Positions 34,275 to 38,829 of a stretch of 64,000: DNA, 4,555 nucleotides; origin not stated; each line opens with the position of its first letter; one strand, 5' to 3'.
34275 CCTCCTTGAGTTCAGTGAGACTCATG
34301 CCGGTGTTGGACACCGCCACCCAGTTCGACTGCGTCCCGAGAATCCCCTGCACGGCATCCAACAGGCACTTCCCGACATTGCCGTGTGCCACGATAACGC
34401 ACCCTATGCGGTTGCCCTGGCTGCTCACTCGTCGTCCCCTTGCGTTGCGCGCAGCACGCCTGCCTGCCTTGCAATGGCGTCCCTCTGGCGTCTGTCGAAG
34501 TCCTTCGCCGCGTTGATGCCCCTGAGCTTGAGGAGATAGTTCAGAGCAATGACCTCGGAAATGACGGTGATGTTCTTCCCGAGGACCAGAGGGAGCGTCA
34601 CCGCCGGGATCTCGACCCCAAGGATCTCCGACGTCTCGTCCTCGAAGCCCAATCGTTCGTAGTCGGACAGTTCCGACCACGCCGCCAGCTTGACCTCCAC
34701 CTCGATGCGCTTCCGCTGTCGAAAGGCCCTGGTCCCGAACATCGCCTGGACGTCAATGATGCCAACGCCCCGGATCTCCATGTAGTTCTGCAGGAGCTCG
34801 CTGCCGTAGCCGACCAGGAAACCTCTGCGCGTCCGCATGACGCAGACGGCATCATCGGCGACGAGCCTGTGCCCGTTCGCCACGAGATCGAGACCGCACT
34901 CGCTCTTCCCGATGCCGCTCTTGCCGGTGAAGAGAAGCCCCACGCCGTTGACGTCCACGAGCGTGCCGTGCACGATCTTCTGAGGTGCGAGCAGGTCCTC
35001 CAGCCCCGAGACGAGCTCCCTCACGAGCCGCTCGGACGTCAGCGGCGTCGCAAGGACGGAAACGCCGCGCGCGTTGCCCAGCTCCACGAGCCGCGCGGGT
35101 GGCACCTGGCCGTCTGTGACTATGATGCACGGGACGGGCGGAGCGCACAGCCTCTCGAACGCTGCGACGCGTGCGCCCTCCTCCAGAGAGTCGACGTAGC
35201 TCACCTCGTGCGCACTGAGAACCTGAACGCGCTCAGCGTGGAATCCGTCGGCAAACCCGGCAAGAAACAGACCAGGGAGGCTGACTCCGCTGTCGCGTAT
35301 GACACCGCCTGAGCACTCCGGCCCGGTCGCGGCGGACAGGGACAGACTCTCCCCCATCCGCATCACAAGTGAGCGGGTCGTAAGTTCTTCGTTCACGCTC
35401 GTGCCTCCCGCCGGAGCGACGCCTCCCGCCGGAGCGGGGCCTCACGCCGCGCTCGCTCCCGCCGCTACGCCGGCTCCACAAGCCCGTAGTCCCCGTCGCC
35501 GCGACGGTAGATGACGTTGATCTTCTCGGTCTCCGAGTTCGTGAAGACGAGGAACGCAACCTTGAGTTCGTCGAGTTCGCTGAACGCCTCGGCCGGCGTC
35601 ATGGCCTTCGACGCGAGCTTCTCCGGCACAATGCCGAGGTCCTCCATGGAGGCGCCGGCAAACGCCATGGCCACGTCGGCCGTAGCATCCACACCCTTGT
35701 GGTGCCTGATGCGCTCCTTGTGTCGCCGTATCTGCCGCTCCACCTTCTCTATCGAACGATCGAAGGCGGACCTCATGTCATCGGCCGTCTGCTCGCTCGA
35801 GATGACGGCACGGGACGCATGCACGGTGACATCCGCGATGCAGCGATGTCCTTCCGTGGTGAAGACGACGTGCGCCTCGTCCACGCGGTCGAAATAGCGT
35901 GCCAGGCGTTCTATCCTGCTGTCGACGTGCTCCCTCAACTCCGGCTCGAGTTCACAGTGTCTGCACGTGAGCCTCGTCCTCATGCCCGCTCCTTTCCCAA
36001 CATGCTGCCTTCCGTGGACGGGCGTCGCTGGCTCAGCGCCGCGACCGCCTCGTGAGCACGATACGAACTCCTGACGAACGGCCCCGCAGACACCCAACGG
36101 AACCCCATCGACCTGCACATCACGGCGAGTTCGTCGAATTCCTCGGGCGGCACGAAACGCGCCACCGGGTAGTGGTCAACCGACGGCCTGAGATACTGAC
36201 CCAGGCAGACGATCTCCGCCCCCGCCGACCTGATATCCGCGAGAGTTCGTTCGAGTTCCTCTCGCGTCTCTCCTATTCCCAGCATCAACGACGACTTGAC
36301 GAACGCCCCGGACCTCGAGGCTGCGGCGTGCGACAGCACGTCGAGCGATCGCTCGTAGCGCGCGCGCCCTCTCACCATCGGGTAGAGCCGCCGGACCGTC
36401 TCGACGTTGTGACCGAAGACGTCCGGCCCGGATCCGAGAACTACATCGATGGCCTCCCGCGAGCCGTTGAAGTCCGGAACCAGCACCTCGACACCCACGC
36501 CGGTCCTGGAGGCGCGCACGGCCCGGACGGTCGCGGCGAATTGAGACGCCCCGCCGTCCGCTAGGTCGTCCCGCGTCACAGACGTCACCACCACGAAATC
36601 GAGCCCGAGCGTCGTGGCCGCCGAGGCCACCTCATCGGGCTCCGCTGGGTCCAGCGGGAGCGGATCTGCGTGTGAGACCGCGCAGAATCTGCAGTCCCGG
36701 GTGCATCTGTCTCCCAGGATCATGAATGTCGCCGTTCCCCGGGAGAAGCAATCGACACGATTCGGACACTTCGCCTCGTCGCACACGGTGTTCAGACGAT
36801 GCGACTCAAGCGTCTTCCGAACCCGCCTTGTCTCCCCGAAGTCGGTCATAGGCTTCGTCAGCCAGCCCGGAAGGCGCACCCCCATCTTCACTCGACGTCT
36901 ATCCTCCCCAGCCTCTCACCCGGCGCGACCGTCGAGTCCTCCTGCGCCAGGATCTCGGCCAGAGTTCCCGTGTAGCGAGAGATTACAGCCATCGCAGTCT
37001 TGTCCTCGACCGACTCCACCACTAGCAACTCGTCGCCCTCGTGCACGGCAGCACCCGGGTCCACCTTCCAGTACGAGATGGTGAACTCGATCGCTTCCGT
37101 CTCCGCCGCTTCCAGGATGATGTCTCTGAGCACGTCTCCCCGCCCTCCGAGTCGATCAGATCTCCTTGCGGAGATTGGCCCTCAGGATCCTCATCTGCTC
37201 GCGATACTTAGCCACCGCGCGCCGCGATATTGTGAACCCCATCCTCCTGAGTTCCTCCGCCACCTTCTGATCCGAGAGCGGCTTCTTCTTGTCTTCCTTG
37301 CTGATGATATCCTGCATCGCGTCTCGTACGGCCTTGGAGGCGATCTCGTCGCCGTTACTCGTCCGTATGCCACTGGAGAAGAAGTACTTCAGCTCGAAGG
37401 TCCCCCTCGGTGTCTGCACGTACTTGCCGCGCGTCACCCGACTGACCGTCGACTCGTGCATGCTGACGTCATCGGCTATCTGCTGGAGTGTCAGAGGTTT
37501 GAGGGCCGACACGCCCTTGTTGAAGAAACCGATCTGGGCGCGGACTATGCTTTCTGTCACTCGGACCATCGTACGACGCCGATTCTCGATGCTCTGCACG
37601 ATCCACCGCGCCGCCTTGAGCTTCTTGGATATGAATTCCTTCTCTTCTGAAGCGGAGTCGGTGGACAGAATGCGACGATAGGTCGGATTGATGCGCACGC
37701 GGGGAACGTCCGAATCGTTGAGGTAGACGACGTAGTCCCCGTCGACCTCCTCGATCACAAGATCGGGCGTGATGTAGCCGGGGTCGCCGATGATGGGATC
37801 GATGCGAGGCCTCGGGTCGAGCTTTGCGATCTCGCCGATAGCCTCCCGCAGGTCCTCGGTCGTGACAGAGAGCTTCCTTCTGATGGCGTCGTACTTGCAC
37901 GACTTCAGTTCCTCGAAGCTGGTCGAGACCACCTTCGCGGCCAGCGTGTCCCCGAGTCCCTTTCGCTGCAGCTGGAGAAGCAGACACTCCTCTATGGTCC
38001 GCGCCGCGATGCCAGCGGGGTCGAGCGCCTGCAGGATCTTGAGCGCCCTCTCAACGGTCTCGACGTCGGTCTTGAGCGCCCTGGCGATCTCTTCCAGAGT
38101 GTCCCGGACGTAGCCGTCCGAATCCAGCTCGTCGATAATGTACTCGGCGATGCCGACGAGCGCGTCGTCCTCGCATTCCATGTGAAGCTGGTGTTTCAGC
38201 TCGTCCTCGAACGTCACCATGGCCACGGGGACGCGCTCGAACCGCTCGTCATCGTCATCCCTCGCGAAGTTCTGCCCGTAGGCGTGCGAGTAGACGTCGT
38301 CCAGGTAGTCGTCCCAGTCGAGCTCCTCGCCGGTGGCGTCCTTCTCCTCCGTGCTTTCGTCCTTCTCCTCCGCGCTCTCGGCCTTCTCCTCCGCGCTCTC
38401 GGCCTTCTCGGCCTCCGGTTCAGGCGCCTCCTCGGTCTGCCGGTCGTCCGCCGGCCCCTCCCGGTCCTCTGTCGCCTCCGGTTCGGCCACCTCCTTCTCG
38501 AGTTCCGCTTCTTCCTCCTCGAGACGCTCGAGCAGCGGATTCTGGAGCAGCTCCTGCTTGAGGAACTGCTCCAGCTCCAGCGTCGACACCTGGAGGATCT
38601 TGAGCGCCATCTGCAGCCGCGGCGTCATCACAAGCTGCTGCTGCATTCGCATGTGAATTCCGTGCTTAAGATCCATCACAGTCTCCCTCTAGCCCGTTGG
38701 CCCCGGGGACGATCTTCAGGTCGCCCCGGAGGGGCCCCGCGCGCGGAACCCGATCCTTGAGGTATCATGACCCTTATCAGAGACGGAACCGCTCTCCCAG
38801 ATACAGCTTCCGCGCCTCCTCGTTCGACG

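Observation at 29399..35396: Complete mannose-family PTS embedded in the rpoN-hpf-hprK regulatory cluster, with a GH57 glucanotransferase inserted between IIB and IIC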

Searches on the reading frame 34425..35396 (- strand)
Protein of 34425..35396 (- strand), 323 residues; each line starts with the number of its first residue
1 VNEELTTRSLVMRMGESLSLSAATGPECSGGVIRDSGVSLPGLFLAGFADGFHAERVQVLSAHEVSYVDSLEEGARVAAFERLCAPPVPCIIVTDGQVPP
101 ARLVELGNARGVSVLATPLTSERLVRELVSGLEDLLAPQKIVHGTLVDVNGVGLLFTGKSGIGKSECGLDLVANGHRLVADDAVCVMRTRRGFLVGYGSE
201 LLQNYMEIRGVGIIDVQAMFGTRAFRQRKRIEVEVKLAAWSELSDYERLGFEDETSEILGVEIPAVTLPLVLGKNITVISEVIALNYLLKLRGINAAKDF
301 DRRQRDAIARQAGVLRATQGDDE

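Call 4: search_protein_families(library=pfam, proteins=[window:34425-35396:-])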
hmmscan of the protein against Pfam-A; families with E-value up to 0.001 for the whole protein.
window:34425-35396:- (323 aa): 2 families
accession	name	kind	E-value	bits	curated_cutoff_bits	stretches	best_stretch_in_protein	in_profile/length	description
PF07475.17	Hpr_kinase_C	-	1.2e-59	201.2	33.3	1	136-303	3-170/171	HPr Serine kinase C-terminal domain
PF02603.21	Hpr_kinase_N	-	2.1e-24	86.3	24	1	16-130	8-123/125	HPr Serine kinase N terminus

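Call 5: search_protein_families(library=ncbifam, proteins=[window:34425-35396:-])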
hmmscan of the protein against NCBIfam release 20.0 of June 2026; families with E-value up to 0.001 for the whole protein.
window:34425-35396:- (323 aa): 3 families
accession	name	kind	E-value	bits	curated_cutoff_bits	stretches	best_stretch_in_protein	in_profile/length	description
TIGR00679.1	hpr-ser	equivalog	4e-93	311.9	240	1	13-307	5-299/300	HPr(Ser) kinase/phosphatase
NF003883.0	PRK05428.2-1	equivalog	1.5e-32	112.6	252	1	140-308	16-181/189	HPr kinase/phosphorylase-related protein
TIGR04355.1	HprK_rel_B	hypoth_equivalog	0.00012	21.4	200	1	141-194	146-198/351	HprK-related kinase B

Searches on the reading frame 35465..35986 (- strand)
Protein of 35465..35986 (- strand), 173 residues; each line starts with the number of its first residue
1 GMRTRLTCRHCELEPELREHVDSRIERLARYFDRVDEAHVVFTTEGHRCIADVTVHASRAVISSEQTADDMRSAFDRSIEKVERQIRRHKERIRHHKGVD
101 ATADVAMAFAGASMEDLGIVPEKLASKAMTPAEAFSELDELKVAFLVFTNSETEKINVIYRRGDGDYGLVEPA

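Call 4: search_protein_families(library=pfam, proteins=[window:35465-35986:-])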
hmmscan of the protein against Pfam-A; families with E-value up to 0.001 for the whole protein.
window:35465-35986:- (173 aa): 2 families
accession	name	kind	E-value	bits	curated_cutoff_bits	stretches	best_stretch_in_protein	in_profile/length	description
PF02482.25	Ribosomal_S30AE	-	5.3e-22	78.8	23.7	1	6-94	3-88/88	Sigma 54 modulation protein / S30EA ribosomal protein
PF16321.10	Ribosom_S30AE_C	-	2.6e-16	59.5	25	1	123-169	11-57/57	Sigma 54 modulation/S30EA ribosomal protein C terminus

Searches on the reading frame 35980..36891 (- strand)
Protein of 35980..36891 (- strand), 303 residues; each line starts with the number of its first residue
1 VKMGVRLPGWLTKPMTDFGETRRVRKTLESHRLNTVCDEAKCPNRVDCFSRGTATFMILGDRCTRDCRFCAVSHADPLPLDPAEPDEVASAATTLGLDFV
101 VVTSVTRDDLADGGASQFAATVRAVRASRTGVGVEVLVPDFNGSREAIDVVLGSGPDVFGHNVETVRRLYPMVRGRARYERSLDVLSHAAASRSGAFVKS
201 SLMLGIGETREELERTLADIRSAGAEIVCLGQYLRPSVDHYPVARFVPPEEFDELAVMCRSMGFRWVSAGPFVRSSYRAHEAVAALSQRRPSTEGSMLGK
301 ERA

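Call 4: search_protein_families(library=pfam, proteins=[window:35980-36891:-])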
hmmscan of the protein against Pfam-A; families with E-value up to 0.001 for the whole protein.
window:35980-36891:- (303 aa): 1 family
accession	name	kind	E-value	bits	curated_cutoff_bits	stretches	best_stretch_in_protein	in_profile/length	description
PF04055.27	Radical_SAM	-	1.7e-19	71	29.5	1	57-219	1-165/166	Radical SAM superfamily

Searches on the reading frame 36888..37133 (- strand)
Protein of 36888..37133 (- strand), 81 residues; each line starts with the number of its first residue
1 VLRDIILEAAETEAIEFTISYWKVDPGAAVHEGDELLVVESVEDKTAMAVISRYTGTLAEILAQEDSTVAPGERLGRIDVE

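Call 67: search_protein_families(library=pfam, proteins=[window:36888-37133:-], max_evalue=0.001)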
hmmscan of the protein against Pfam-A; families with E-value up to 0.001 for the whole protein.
window:36888-37133:- (81 aa): 1 family
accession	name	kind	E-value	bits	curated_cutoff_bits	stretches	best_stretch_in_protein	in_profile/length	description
PF00364.28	Biotin_lipoyl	-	1.6e-10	41.1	22.1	1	19-78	16-73/73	Biotin-requiring enzyme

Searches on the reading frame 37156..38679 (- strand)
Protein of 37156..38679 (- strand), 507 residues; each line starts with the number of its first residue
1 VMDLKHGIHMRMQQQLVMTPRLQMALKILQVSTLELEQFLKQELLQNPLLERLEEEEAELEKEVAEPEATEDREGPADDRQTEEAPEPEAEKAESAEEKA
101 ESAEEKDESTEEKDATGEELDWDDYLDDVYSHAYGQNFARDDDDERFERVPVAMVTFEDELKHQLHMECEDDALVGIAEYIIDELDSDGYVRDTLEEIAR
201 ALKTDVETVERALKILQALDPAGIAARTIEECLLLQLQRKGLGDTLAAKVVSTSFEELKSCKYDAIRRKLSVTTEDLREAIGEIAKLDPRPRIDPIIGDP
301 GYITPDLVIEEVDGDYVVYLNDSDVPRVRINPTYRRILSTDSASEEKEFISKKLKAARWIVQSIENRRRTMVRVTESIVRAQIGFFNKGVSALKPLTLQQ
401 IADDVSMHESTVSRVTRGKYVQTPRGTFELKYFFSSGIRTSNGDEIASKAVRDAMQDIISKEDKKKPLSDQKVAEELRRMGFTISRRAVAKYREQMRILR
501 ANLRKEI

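Call 4: search_protein_families(library=pfam, proteins=[window:37156-38679:-])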
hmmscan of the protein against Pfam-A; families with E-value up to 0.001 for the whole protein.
window:37156-38679:- (507 aa): 4 families
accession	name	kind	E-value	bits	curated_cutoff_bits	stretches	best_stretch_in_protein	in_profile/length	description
PF04552.19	Sigma54_DBD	-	9e-59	198.2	22.8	1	348-505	2-159/160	Sigma-54, DNA binding domain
PF04963.19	Sigma54_CBD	-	4.4e-53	180.2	22.9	1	148-334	3-185/185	Sigma-54 factor, core binding domain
PF00309.25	Sigma54_AID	-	6.5e-16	58.3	23.8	1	8-51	2-45/46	Sigma-54 factor, Activator interacting domain (AID)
PF13545.12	HTH_Crp_2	-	0.00019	21.8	27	0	192-218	22-48/70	Crp-like helix-turn-helix domain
